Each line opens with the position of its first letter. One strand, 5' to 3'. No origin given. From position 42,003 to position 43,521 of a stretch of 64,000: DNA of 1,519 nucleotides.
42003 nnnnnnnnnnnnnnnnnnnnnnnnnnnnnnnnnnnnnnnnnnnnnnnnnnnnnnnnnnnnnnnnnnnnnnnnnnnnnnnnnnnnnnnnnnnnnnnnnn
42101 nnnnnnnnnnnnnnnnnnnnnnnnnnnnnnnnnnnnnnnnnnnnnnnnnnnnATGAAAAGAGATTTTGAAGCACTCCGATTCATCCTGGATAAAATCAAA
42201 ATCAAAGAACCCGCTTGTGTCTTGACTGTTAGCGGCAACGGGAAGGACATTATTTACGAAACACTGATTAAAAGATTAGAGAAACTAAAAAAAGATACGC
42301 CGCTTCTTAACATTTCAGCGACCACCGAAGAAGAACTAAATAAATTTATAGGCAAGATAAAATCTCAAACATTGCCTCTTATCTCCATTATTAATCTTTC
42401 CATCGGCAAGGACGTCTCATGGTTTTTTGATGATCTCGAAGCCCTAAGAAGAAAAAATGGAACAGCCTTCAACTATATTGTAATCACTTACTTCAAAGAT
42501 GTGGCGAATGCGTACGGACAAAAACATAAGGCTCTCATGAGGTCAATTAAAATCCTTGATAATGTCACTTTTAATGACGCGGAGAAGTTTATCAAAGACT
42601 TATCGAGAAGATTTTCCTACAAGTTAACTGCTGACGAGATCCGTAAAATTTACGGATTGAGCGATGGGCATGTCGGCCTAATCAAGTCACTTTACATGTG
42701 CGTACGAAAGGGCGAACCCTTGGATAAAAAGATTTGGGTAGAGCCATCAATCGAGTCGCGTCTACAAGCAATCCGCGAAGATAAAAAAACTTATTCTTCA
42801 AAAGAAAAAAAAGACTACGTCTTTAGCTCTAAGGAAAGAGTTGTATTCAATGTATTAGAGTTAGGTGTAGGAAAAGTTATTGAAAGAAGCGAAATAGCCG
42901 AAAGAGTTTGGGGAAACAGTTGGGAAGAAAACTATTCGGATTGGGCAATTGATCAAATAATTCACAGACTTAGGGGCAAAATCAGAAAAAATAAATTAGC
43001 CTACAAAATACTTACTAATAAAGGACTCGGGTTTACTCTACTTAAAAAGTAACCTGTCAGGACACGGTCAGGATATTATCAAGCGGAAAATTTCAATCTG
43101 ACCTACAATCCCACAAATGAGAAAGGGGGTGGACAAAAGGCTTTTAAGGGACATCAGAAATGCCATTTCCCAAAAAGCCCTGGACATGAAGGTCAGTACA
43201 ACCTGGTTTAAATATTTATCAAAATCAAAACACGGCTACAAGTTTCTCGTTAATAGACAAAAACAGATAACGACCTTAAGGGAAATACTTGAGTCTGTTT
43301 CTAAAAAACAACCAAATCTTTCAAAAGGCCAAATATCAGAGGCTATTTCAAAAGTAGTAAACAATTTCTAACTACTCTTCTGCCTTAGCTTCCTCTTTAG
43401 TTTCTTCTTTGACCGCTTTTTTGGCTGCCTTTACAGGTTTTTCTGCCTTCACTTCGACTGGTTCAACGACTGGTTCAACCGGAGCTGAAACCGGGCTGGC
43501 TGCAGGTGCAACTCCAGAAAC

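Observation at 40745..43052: Unknown 443-aa protein divergently paired with an atypical wHTH regulator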

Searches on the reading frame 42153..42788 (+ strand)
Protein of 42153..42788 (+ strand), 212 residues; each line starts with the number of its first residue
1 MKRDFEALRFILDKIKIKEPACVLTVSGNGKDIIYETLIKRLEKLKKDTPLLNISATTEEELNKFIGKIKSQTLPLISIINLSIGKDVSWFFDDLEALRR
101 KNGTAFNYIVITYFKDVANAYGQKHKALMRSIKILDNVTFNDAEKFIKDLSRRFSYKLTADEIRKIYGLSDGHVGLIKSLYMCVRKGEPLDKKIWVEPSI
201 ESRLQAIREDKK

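Call 43: search_solved_structures(query=A7, max_evalue=10, show_alignments=2)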
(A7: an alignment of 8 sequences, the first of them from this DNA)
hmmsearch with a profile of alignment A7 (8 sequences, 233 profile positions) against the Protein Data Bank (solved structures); distinct sequences matched with E-value up to 10: 22.
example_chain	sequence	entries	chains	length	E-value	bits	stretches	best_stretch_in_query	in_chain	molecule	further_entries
2kpo_A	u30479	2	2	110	0.0011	21.3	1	47-99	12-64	rossmann 2x2 fold protein | De novo designed rossmann 2x2 fold protein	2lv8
7bpl_A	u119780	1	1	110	0.056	15.7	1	50-95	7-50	NF1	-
9jix_A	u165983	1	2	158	0.064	15.5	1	34-93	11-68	De Novo Designed ATPase, PL2x4_2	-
2lvb_A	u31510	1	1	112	0.24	13.7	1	60-108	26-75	DE NOVO DESIGNED PFK fold PROTEIN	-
2lnd_A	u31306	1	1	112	0.26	13.5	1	64-108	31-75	DE NOVO DESIGNED PROTEIN, PFK fold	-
5fbh_B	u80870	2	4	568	0.34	13.2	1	17-89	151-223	Extracellular calcium-sensing receptor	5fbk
5k5s_A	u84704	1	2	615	0.42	12.9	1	17-89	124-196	Extracellular calcium-sensing receptor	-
5k5t_A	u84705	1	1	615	0.42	12.9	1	17-89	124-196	Extracellular calcium-sensing receptor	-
6drr_A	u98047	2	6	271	0.78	12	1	51-98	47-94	Short-chain dehydrogenase | Putative oxidoreductase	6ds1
7e6t_B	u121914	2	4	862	0.93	11.7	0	17-89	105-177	Extracellular calcium-sensing receptor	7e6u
7sil_A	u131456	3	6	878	0.96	11.7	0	17-89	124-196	Isoform 1 of Extracellular calcium-sensing receptor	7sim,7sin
8szh_A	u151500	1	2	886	0.98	11.7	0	17-89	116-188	Extracellular calcium-sensing receptor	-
7m3e_A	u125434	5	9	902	1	11.6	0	17-89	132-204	Extracellular calcium-sensing receptor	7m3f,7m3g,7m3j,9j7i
8wpg_B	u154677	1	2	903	1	11.6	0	17-89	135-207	Extracellular calcium-sensing receptor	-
8szi_A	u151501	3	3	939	1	11.6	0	17-89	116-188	Extracellular calcium-sensing receptor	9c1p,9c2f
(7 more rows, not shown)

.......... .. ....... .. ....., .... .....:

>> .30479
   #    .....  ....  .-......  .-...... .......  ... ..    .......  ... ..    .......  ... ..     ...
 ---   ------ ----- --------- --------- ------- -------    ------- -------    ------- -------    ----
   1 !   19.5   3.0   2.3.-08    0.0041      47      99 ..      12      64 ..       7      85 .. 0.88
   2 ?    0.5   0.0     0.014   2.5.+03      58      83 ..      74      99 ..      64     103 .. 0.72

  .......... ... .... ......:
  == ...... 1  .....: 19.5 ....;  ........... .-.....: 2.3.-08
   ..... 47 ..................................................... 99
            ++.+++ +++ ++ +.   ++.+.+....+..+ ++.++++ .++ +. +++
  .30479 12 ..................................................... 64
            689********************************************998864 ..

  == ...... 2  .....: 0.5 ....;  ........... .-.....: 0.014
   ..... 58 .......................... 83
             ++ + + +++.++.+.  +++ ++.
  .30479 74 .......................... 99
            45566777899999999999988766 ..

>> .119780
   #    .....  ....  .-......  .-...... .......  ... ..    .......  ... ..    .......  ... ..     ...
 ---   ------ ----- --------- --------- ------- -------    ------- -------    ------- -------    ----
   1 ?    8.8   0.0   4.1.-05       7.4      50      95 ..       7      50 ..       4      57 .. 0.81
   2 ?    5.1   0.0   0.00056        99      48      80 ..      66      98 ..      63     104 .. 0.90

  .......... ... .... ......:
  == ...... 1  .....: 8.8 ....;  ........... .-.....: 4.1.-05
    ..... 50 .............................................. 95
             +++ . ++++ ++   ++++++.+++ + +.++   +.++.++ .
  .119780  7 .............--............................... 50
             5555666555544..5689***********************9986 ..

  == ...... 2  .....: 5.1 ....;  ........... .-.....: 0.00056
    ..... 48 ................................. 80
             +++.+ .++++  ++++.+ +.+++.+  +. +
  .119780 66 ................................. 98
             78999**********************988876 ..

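Call 45: search_protein_families(library=pfam, alignment_id=A7, max_evalue=1)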
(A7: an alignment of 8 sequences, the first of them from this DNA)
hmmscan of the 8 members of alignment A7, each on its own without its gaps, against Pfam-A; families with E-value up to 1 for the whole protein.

A. member 1, seq(212 aa): 3 families
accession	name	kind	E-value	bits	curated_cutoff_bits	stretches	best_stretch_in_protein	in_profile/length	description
PF02226.22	Pico_P1A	-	0.032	14.7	21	1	100-120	18-38/68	Picornavirus coat protein (VP4)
PF22292.1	DUF6965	-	0.11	12.9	25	0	22-47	37-62/66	Domain of unknown function (DUF6965)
PF18552.7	PheRS_DBD1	-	0.21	11.8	26.2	0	34-71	5-41/59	PheRS DNA binding domain 1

B. families by the number of members that match (of 8 scanned): 11 families
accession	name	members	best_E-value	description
PF22538.1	HexPS-like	1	0.0042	Hexaprenyl diphosphate synthase, small subunit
PF00931.28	NB-ARC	1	0.019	NB-ARC domain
PF02226.22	Pico_P1A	1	0.032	Picornavirus coat protein (VP4)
PF13401.12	AAA_22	1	0.039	AAA domain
PF25199.1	nSTAND_NTPase5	1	0.046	Novel STAND NTPase 5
PF21426.3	GBS104-like_Ig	1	0.063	Tip pilin GBS104-like, Ig-like domain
PF24942.1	Fn3_Dep-1_1st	1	0.1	Dep-1 first Fn3-like domain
PF22292.1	DUF6965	1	0.11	Domain of unknown function (DUF6965)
PF21702.3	GLGE_C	1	0.13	GLGE, C-terminal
PF08354.15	Fas1-AflB-like_hel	1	0.14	Fatty acid synthase subunit beta/Fas1-like, helical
PF18552.7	PheRS_DBD1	1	0.21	PheRS DNA binding domain 1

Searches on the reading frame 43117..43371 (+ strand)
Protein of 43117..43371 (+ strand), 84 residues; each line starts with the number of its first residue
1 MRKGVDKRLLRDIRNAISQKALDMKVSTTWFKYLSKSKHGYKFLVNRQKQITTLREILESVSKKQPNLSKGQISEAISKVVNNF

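Call 3: search_protein_families(library=pfam, proteins=[window:43117-43371:+], max_evalue=1)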
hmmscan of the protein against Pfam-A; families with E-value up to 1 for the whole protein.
window:43117-43371:+ (84 aa): 2 families
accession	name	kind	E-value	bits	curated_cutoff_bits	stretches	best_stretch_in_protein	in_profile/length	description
PF04003.17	Utp12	-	0.09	13.3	31.5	1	8-70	32-96/107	Dip2/Utp12 Family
PF04201.20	TPD52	-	0.17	12.6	25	0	6-32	42-68/108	Tumour protein D52 family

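Call 4: search_protein_families(library=ncbifam, proteins=[window:43117-43371:+], max_evalue=1)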
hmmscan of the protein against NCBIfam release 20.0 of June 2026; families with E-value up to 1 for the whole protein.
window:43117-43371:+ (84 aa): 0 families

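Call 46: search_protein_families(library=padloc, proteins=[window:43117-43371:+], max_evalue=1)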
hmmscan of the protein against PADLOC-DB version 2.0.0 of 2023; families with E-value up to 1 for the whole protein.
window:43117-43371:+ (84 aa): 0 families
